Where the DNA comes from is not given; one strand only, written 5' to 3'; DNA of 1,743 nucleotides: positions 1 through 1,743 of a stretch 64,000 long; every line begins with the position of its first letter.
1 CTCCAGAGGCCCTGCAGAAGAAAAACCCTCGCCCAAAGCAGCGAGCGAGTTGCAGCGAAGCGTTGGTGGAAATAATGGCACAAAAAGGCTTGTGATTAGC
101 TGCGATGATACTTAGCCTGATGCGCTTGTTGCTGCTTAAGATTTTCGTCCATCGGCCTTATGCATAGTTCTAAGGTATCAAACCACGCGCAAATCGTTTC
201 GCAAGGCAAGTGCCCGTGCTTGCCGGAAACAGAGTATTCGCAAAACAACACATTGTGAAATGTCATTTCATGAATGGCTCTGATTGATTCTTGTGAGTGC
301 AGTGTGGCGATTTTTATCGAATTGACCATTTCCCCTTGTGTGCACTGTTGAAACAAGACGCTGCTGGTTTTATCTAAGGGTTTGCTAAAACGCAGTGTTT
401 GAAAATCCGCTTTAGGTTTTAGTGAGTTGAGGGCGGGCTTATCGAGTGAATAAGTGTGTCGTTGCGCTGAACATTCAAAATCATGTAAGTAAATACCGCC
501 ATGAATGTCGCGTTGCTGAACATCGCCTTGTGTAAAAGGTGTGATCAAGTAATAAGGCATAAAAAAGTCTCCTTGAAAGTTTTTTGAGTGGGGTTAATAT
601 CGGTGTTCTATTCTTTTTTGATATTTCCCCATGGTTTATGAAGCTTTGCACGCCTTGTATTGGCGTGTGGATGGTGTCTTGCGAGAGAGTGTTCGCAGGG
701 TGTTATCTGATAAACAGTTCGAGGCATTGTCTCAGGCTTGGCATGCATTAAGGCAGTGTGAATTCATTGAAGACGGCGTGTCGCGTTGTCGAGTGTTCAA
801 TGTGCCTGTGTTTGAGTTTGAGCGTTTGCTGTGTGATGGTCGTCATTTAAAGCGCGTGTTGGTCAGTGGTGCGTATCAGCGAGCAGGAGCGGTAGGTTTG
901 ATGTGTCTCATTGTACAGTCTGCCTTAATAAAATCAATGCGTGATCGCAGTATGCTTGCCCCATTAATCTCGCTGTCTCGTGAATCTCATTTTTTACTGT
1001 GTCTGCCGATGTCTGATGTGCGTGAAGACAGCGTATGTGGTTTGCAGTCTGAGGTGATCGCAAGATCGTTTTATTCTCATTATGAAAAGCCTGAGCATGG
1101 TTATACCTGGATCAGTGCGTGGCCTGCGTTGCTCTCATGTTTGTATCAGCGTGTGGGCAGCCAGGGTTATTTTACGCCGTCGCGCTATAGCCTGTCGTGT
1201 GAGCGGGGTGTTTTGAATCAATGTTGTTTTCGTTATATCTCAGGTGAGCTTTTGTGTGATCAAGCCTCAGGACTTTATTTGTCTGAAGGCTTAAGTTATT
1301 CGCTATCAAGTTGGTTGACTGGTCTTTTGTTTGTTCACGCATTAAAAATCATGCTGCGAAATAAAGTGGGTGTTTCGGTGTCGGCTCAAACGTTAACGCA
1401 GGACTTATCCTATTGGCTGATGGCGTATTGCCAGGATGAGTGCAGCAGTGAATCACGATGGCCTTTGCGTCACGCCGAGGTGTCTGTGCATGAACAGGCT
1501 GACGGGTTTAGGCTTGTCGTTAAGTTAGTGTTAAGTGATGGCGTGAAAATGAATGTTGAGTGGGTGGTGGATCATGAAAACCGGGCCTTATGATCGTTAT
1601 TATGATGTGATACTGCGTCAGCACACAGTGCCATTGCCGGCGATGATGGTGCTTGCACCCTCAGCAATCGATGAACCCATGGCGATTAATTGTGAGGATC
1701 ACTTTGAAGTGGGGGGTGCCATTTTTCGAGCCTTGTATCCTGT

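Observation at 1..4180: Divergent type VI secretion-like module (Hcp plus TssE/F/G-like trio), cut by the window edge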

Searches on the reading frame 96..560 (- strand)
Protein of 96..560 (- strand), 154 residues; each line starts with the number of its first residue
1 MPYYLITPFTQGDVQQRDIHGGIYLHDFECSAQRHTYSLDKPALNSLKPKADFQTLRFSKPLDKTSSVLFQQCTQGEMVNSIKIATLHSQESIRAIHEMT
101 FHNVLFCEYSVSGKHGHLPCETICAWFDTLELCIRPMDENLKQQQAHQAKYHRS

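Call 3: search_protein_families(library=pfam, proteins=[window:96-560:-], max_evalue=1)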
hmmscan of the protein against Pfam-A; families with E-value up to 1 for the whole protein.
window:96-560:- (154 aa): 1 family
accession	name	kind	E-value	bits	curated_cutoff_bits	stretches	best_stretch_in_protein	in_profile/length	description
PF05638.18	T6SS_HCP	-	1.9e-12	48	23.5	1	11-129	8-124/129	Type VI secretion system effector, Hcp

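Call 4: search_protein_families(library=ncbifam, proteins=[window:96-560:-], max_evalue=1)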
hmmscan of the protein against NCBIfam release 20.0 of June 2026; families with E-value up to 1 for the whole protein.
window:96-560:- (154 aa): 1 family
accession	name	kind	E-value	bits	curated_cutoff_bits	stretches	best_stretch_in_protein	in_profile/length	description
TIGR03344.1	VI_effect_Hcp1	subfamily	3.5e-05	23.7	58.9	1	13-118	29-132/167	type VI secretion system tube protein TssD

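Call 5: find_encoding_contigs(protein=window:96-560:-, flank=10000, max_places=6)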
Protein window:96-560:- (154 aa): 22 contigs read that carry it; 6 places shown.
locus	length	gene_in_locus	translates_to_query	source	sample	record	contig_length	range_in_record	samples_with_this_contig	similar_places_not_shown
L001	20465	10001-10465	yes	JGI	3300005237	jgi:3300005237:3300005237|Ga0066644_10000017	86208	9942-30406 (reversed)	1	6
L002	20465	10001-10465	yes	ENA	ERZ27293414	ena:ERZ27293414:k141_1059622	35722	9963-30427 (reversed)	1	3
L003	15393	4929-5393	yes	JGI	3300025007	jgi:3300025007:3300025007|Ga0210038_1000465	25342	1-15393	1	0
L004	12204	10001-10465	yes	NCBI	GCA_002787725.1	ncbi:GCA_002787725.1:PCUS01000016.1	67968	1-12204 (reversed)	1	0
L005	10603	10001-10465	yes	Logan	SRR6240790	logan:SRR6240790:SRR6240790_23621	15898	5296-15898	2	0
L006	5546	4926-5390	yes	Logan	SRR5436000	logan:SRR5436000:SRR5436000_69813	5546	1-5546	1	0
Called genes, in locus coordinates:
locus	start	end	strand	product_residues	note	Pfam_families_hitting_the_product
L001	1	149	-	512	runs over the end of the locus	PF00117:GATase, PF07722:Peptidase_C26, PF02540:NAD_synthase (weak), PF00764:Arginosuc_synth (weak), PF03054:tRNA_Me_trans (faint), PF00958:GMP_synt_C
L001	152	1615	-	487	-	PF00478:IMPDH, PF00571:CBS, PF01070:FMN_dh, PF03060:NMO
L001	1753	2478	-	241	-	PF00196:GerE, PF08281:Sigma70_r4_2 (weak)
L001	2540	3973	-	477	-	PF20154:LNT_N, PF00795:CN_hydrolase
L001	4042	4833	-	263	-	PF00557:Peptidase_M24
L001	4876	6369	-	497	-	PF07690:MFS_1, PF00854:PTR2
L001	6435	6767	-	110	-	-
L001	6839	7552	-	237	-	-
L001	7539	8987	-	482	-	PF05947:T6SS_TssF (weak)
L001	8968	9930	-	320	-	PF18945:VipB_2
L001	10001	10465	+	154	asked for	PF05638:T6SS_HCP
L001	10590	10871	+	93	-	-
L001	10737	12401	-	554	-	PF00501:AMP-binding, PF13193:AMP-binding_C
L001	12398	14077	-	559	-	PF00501:AMP-binding, PF13193:AMP-binding_C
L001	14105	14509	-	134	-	PF09394:Inhibitor_I42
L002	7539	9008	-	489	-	PF05947:T6SS_TssF (weak)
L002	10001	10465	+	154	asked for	PF05638:T6SS_HCP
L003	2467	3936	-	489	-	PF05947:T6SS_TssF (weak)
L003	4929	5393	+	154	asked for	PF05638:T6SS_HCP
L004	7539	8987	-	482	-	PF05947:T6SS_TssF (weak)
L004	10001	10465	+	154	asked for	PF05638:T6SS_HCP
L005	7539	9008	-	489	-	PF05947:T6SS_TssF (weak)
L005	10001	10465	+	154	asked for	PF05638:T6SS_HCP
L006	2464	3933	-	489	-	PF05947:T6SS_TssF (weak)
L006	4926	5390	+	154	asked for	PF05638:T6SS_HCP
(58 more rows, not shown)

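Call 9: search_solved_structures(query=window:96-560:-, max_evalue=10, show_alignments=2)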
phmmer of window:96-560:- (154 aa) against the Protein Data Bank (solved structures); distinct sequences matched with E-value up to 10: 1.
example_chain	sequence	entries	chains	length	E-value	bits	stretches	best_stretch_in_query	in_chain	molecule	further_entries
9qpe_A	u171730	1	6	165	0.52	13.4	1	47-132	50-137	Hcp family type VI secretion system effector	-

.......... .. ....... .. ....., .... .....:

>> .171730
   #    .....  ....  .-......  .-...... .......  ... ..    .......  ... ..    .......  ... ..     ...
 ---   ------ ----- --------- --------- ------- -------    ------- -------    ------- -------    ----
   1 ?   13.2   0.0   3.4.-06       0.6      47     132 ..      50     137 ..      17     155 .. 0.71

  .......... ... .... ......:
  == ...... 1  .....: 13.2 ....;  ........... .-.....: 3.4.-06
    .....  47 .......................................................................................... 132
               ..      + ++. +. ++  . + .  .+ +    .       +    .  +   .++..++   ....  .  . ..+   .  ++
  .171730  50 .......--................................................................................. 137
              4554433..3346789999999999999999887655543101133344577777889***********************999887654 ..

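Call 94: search_protein_families(library=phrogs, proteins=[window:96-560:-], max_evalue=0.1)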
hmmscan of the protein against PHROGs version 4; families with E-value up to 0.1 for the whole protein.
window:96-560:- (154 aa): 3 families
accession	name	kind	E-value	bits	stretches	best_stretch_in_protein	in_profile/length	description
phrog_27303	-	unknown function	0.0019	19.4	1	46-126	48-129/164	-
phrog_30806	-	unknown function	0.051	14.6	0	6-40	72-106/133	-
phrog_36986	-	unknown function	0.078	13.9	0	97-153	56-113/130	-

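Call 95: search_protein_families(library=padloc, proteins=[window:96-560:-], max_evalue=0.1)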
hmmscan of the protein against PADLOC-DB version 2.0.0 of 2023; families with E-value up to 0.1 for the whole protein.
window:96-560:- (154 aa): 0 families

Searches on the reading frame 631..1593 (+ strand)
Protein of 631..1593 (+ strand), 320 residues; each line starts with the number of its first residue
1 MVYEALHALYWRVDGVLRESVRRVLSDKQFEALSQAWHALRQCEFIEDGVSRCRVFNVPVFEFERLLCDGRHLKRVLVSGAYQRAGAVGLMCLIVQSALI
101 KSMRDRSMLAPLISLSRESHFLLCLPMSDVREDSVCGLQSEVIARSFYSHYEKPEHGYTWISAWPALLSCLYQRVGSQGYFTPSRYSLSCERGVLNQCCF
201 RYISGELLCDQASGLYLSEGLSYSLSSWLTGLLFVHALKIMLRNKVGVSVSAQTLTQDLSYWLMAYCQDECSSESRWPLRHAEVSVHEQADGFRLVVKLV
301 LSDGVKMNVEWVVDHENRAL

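Call 3: search_protein_families(library=pfam, proteins=[window:631-1593:+], max_evalue=1)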
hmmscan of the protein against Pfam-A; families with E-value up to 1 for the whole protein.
window:631-1593:+ (320 aa): 1 family
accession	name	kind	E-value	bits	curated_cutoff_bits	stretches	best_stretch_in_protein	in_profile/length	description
PF18945.5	VipB_2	-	1.2e-09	38.8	27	1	222-291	9-82/112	EvpB/VC_A0108, tail sheath gpW/gp25-like domain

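Call 4: search_protein_families(library=ncbifam, proteins=[window:631-1593:+], max_evalue=1)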
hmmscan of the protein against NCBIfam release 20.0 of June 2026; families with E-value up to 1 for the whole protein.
window:631-1593:+ (320 aa): 1 family
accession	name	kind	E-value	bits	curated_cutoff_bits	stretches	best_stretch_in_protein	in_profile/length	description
TIGR03355.1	VI_chp_2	equivalog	3.3e-09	36.1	271.5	1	233-290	380-441/473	type VI secretion system contractile sheath large subunit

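Call 7: find_homologous_proteins(query=window:631-1593:+, max_evalue=0.001)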
Query window:631-1593:+ (320 aa): 1 proteins with E <= 0.001 among 2164 candidates.
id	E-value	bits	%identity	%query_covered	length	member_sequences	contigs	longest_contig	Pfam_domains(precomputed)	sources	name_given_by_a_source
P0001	3.6e-213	725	100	100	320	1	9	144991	PF18945.6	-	-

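Call 8: search_solved_structures(query=window:631-1593:+, max_evalue=10, show_alignments=3)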
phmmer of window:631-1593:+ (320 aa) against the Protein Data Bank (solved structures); distinct sequences matched with E-value up to 10: 10.
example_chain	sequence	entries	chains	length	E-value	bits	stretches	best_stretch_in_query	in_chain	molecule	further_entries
5urw_1B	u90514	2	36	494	0.014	17.9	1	234-288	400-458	TssC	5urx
5myu_A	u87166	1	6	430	0.016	17.8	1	234-288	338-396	Type VI secretion system protein ImpC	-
3j9g_B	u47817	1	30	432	0.016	17.8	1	234-288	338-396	VipB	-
3j9o_B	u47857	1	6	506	0.016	17.7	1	190-286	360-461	Intracellular growth locus protein B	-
5mxn_A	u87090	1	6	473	0.02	17.5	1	234-288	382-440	Type VI secretion protein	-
5ojq_A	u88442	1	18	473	0.02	17.5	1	234-288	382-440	Type VI secretion protein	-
9n4v_A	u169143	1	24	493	0.051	16.1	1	227-289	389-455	DUF877 family protein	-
1efe_A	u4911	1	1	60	0.49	12.9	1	167-202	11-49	MINI-PROINSULIN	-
5wdm_A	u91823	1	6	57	0.83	12.2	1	167-208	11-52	Single-chain insulin analog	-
5n8n_B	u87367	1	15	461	1.5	11.3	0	232-288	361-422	EvpB family type VI secretion protein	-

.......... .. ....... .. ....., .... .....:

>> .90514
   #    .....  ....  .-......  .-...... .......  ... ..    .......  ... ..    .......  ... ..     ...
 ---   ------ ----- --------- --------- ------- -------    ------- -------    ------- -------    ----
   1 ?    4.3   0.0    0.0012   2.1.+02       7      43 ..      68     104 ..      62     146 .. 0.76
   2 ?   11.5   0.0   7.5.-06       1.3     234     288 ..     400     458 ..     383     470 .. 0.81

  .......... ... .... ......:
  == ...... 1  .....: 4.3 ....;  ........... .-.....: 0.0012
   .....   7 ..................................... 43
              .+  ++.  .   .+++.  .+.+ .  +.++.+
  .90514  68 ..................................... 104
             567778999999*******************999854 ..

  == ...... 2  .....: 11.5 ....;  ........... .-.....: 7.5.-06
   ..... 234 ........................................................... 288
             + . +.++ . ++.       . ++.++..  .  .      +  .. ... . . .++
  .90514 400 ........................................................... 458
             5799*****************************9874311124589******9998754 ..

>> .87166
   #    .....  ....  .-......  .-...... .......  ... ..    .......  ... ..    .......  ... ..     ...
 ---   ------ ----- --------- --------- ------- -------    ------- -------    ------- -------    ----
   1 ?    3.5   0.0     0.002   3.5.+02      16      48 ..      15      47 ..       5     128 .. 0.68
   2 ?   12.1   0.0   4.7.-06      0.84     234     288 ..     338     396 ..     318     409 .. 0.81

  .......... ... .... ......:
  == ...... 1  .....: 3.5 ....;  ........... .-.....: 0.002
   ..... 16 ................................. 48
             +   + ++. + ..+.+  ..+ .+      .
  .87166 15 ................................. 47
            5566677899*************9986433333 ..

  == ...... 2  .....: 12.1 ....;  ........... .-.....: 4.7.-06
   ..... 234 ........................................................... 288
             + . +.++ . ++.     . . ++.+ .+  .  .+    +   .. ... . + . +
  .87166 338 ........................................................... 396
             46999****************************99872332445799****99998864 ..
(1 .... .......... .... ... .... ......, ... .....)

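Call 51: search_solved_structures(query=A5, max_evalue=10, show_alignments=2)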
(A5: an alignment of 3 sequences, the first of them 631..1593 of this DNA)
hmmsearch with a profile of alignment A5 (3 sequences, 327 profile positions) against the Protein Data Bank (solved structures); distinct sequences matched with E-value up to 10: 8.
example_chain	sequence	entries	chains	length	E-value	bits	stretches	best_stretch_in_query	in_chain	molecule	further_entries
9n4v_A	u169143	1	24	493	8.1e-20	74.6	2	221-294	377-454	DUF877 family protein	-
5n8n_B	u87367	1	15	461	3.7e-19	72.5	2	226-294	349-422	EvpB family type VI secretion protein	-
5urw_1B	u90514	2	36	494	3.5e-15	59.4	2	6-83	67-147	TssC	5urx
3j9o_B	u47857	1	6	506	5.4e-12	48.9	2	225-275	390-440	Intracellular growth locus protein B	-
5myu_A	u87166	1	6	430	7.5e-12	48.4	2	226-294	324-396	Type VI secretion system protein ImpC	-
3j9g_B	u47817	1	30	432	7.6e-12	48.4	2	226-294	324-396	VipB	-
5mxn_A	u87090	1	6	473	1e-11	48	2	226-294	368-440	Type VI secretion protein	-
5ojq_A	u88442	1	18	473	1e-11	48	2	226-294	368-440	Type VI secretion protein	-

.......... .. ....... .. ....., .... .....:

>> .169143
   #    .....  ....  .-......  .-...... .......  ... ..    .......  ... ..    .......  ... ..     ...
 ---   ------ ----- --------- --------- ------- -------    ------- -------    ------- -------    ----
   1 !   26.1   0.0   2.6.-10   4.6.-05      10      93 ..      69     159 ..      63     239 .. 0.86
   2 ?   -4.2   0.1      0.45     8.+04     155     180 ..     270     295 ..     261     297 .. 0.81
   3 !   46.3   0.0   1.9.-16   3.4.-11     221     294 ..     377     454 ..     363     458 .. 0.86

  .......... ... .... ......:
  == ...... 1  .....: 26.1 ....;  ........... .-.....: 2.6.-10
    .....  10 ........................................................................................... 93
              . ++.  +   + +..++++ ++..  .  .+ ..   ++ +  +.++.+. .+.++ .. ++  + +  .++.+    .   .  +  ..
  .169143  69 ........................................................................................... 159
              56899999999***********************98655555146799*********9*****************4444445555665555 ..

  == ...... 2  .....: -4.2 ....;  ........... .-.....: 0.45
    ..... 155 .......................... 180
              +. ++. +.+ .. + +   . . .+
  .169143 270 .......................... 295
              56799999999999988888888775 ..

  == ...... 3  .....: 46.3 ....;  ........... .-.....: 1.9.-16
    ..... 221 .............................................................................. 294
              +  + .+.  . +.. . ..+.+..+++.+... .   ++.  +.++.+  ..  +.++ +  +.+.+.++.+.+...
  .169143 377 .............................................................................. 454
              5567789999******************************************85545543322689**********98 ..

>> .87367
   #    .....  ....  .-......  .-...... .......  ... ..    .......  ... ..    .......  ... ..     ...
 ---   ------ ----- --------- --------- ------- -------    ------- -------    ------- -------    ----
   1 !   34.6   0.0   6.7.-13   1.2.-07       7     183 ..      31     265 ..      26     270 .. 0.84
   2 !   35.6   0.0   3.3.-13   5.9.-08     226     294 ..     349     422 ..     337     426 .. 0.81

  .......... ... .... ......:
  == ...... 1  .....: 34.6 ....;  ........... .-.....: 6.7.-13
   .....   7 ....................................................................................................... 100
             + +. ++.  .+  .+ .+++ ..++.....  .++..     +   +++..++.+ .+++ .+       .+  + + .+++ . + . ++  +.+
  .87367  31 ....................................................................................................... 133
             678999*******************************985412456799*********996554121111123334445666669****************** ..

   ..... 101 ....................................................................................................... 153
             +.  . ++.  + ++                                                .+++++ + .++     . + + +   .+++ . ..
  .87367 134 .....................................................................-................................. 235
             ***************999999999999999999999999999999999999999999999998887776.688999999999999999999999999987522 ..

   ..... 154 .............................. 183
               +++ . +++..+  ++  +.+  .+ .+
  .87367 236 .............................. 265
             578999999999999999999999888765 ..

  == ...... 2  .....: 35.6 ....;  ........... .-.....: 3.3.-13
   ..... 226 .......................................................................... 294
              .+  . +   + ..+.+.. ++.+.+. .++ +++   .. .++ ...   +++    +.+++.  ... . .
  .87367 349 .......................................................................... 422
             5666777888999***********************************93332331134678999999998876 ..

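Call 70: predict_structure(protein=window:631-1593:+)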
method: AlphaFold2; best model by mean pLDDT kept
length: 320 residues; sequences in the alignment: 1
mean_pLDDT: 40.5   pTM: 0.31
mean pLDDT of the five models: 40.5, 39.8, 35.5, 31.2, 27.8
residues with pLDDT >= 90: 0; 70-90: 36; 50-70: 39; < 50: 245
segments of 3 or more residues with pLDDT < 50: 1-26, 39-237, 239-248, 270-274
pLDDT, mean of each block of 10 residues (from residue 1): 36 40 47 50 34 31 28 27 33 38 30 27 27 28 29 26 28 29 23 26 26 26 34 46 44 67 57 54 81 80 77 64
secondary structure, 60 per line:
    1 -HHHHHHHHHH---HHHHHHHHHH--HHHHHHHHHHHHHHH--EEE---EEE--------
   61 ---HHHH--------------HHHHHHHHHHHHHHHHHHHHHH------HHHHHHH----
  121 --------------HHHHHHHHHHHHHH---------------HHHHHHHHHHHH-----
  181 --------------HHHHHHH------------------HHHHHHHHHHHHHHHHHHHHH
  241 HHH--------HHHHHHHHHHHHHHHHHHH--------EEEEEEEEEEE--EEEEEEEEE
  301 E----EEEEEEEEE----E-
elements in order: H2-11 H15-24 H27-41 E44-46 E50-52 H64-67 H82-103 H110-116 H135-148 H164-175 H195-201 H220-243 H252-270 E279-289 E292-301 E306-314

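Call 94: search_protein_families(library=phrogs, proteins=[window:631-1593:+], max_evalue=0.1)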
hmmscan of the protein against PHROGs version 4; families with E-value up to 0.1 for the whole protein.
window:631-1593:+ (320 aa): 0 families

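Call 95: search_protein_families(library=padloc, proteins=[window:631-1593:+], max_evalue=0.1)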
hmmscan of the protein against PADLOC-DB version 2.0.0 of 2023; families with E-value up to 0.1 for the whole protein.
window:631-1593:+ (320 aa): 0 families
